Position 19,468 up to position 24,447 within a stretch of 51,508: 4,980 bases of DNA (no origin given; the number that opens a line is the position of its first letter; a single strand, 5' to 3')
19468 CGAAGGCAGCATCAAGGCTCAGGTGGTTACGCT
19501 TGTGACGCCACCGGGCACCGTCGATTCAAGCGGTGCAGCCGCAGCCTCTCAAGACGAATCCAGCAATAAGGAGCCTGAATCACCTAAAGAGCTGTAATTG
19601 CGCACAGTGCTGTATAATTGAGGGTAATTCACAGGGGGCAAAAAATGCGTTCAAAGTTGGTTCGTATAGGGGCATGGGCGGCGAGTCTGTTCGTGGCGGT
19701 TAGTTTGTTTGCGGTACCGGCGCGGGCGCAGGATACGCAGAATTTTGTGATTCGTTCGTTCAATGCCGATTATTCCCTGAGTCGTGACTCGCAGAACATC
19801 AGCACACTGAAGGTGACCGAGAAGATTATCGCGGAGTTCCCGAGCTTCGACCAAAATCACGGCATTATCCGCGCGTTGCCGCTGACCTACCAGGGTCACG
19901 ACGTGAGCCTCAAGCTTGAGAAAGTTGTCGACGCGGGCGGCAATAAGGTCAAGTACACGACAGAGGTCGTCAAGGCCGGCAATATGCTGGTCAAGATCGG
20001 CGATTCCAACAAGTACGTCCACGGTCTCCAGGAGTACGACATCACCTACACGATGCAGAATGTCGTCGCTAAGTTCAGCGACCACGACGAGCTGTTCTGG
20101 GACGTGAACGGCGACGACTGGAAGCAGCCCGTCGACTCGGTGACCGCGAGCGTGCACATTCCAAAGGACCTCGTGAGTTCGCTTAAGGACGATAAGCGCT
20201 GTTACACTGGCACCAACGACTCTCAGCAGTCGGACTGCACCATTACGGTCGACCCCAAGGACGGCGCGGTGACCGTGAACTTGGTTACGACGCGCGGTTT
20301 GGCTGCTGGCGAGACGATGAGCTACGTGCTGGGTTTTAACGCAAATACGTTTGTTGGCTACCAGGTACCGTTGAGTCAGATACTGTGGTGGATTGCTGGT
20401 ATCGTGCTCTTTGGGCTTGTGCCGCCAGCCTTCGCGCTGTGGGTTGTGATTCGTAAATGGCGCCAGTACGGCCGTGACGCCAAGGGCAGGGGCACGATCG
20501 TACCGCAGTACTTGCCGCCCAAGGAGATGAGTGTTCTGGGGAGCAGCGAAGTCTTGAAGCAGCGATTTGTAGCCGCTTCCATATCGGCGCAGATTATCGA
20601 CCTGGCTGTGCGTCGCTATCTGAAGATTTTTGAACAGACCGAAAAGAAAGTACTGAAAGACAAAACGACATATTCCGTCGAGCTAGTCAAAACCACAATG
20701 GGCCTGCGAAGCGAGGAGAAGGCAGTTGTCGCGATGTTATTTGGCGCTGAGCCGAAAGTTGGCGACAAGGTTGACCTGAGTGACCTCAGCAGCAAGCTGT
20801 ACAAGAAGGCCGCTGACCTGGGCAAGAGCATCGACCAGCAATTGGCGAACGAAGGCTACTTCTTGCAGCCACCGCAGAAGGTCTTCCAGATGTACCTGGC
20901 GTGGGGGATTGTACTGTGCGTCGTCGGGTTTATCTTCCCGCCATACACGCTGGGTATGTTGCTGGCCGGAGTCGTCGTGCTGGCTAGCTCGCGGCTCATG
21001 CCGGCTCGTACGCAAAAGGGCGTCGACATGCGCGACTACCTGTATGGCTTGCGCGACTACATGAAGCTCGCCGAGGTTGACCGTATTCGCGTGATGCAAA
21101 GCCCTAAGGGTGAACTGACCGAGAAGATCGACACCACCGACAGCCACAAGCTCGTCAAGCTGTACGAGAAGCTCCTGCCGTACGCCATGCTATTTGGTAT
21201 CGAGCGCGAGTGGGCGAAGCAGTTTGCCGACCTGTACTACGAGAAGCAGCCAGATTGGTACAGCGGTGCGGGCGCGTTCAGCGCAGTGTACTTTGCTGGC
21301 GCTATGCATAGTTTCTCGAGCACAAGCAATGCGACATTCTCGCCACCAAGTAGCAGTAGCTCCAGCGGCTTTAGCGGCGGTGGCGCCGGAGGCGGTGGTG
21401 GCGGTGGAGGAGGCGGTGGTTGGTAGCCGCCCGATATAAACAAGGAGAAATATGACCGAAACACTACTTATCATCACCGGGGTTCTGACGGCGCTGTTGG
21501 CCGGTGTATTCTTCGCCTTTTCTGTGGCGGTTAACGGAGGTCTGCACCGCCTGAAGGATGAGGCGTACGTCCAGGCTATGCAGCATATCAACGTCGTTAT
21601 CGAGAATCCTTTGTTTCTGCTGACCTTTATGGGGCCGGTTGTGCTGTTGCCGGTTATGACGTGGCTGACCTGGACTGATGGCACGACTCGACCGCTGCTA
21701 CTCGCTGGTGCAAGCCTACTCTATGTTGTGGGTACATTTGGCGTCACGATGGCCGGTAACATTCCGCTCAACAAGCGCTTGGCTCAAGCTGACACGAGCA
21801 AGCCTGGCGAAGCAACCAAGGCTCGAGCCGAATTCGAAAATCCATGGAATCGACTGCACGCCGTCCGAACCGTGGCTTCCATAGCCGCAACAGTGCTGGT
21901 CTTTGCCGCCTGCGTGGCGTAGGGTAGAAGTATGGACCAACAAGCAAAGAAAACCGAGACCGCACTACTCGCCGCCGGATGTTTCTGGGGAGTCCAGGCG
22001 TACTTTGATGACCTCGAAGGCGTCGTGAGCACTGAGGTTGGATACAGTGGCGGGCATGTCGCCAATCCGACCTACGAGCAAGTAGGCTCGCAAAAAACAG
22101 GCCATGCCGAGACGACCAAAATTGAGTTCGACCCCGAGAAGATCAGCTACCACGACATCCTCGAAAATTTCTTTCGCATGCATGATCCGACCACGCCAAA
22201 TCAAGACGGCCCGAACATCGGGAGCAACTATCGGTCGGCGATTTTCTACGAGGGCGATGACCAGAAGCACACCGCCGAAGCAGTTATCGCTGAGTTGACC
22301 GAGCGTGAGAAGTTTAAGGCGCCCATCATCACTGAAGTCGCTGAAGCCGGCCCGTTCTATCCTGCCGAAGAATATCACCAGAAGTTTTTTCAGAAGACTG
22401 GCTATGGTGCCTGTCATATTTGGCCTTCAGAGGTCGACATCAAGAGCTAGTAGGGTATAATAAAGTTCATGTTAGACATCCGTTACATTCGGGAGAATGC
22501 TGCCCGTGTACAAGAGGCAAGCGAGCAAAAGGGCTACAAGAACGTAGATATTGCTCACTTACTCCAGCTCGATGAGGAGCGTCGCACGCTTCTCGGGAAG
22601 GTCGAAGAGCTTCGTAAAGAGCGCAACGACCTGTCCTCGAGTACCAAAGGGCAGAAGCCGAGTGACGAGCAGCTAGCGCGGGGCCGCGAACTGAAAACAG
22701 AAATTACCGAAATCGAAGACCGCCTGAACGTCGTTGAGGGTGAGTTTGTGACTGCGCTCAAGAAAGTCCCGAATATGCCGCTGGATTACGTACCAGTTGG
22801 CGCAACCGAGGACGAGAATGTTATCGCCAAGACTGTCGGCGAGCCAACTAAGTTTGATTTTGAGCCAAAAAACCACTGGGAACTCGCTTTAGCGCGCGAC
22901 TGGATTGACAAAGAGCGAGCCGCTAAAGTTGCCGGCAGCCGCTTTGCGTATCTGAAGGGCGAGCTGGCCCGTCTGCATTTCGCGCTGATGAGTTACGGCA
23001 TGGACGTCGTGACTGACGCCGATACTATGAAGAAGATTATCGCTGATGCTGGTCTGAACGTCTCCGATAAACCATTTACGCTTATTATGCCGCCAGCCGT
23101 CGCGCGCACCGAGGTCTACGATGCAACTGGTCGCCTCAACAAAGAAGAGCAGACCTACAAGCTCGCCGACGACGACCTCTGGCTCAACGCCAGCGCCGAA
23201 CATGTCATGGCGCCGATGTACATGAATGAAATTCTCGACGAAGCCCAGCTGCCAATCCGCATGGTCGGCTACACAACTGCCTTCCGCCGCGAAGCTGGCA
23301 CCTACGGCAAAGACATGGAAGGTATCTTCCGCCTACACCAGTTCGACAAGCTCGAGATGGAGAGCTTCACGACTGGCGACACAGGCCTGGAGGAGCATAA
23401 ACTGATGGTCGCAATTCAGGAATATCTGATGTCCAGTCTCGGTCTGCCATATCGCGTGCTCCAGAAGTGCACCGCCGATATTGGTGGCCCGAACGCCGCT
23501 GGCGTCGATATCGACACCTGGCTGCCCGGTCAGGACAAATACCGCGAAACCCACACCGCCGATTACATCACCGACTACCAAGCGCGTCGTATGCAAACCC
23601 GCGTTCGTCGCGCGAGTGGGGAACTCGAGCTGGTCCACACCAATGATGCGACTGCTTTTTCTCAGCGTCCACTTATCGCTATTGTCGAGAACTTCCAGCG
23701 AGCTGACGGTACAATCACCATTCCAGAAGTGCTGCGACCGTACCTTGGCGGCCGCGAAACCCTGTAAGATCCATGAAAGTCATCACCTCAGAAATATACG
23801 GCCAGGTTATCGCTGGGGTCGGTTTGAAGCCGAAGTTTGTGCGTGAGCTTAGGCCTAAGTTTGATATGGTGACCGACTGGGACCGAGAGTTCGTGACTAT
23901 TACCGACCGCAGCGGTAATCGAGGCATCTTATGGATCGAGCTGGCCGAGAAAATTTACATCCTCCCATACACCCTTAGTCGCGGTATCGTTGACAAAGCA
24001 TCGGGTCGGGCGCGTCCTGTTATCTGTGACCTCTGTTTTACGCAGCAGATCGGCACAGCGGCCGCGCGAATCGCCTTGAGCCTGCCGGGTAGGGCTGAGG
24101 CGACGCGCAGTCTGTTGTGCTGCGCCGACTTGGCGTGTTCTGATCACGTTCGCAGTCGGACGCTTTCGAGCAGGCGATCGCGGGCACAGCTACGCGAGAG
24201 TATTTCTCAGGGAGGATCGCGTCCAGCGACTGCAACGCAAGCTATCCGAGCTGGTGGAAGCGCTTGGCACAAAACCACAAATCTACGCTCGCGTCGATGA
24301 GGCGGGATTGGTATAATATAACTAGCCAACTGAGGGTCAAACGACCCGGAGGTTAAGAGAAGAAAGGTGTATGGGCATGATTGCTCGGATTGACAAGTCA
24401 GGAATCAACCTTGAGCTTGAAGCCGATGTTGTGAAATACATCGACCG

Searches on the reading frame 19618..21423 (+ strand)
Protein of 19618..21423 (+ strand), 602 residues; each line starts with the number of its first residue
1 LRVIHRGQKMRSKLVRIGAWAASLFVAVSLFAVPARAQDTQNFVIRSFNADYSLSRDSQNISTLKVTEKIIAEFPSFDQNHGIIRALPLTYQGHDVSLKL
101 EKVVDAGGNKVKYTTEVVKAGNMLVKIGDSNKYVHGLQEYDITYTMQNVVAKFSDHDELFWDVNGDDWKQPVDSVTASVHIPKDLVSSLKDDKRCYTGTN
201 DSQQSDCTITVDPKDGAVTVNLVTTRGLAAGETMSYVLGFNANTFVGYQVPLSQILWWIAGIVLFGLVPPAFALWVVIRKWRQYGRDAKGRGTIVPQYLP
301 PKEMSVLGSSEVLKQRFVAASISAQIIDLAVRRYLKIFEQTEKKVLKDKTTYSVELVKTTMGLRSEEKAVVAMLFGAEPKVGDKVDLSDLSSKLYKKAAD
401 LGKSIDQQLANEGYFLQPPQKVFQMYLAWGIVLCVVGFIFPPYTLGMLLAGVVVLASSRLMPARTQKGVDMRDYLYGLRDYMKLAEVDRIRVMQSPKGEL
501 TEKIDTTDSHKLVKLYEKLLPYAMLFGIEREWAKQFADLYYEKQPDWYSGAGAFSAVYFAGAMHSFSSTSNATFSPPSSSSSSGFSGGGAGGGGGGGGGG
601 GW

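Call 64: search_protein_families(library=pfam, proteins=[window:19618-21423:+], max_evalue=0.01)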
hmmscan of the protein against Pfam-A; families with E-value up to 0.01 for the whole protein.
window:19618-21423:+ (602 aa): 2 families
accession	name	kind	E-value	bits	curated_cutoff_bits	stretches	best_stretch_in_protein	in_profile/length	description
PF20990.2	DUF2207_C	-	1.6e-26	93.9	33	1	296-536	9-247/247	Predicted membrane protein (DUF2207) C-terminal domain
PF09972.14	DUF2207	-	2.5e-21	77.1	24.4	1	45-234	2-166/172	Predicted membrane protein (DUF2207) N-terminal domain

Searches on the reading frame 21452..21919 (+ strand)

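Call 88: search_protein_families(library=pfam, proteins=[window:21452-21919:+], max_evalue=0.001)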
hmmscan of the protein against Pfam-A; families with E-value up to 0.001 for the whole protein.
window:21452-21919:+ (156 aa): 1 family
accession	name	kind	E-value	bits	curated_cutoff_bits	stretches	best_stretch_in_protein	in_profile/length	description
PF08592.16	Anthrone_oxy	-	5.4e-19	68.8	27.3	1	57-149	3-106/106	Anthrone oxygenase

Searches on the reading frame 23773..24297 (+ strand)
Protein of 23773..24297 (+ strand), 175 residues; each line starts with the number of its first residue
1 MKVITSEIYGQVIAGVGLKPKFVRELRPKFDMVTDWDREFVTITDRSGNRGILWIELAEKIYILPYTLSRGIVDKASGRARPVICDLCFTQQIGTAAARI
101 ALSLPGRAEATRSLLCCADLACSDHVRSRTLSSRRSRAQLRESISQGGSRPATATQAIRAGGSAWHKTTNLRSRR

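Call 88: search_protein_families(library=pfam, proteins=[window:23773-24297:+], max_evalue=0.001)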
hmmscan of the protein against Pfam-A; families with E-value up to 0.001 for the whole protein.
window:23773-24297:+ (175 aa): 1 family
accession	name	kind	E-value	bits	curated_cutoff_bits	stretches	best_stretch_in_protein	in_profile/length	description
PF16571.11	FBP_C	-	1.9e-07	31.2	27.2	1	35-139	27-132/155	FBP C-terminal treble-clef zinc-finger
